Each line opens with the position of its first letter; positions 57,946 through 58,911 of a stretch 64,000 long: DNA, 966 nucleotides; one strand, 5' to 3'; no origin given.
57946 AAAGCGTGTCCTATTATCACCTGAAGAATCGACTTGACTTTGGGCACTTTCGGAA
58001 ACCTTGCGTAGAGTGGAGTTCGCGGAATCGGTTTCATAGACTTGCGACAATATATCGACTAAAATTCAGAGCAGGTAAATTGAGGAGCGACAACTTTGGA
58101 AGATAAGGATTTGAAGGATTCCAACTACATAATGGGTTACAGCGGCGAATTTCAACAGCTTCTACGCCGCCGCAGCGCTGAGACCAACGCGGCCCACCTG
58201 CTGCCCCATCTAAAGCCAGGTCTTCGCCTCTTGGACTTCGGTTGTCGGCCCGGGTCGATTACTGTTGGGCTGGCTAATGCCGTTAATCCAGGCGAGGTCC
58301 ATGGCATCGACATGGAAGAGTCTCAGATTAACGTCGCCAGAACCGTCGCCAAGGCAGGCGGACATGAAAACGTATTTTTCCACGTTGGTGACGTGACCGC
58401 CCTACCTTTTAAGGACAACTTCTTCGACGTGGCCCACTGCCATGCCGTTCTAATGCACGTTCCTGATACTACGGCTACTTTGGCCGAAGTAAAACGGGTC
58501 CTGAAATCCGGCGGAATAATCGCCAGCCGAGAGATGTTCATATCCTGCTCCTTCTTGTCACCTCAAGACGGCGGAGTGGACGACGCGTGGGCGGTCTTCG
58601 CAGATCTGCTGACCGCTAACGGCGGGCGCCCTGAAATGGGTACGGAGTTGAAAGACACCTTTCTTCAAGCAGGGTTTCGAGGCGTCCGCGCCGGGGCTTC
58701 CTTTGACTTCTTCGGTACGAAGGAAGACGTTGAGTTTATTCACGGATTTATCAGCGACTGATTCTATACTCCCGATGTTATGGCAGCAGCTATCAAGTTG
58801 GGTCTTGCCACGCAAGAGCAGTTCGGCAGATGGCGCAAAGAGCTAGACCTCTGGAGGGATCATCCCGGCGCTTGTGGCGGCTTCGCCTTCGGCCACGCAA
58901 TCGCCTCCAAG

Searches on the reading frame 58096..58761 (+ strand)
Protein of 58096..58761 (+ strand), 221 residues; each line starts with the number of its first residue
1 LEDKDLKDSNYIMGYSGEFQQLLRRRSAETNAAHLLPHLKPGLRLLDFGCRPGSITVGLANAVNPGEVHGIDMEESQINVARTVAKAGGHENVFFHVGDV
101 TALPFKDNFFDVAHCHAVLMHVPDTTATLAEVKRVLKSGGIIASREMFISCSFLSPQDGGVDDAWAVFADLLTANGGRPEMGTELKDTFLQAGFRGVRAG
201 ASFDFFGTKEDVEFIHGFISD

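Call 11: search_protein_families(library=pfam, proteins=[window:58096-58761:+], max_evalue=0.001)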
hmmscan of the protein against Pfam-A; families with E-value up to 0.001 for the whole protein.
window:58096-58761:+ (221 aa): 10 families
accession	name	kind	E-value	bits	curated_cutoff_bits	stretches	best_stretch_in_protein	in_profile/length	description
PF13847.12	Methyltransf_31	-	1.8e-27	96.3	27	1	40-146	2-111/145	Methyltransferase domain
PF08241.18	Methyltransf_11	-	1.6e-22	80.4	21.2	1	46-143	1-94/95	Methyltransferase domain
PF13649.12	Methyltransf_25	-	1.8e-21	77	27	1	46-140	2-97/97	Methyltransferase domain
PF01209.24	Ubie_methyltran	-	2.5e-15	56.9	20.1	1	40-146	46-153/233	ubiE/COQ5 methyltransferase family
PF08242.18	Methyltransf_12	-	4.8e-15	56.5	30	1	46-142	1-98/98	Methyltransferase domain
PF13489.12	Methyltransf_23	-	2.8e-14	53.6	27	1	25-197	6-162/164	Methyltransferase domain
PF01728.25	FtsJ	-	9.6e-05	22.8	24.1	1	39-122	19-99/181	FtsJ-like methyltransferase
PF01135.25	PCMT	-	0.00013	22.2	20.3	1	32-126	65-159/210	Protein-L-isoaspartate(D-aspartate) O-methyltransferase (PCMT)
PF05175.20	MTS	-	0.00014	22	23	1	32-103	20-93/170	Methyltransferase small domain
PF05148.21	Methyltransf_8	-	0.00051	20.4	27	1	97-144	110-156/219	Hypothetical methyltransferase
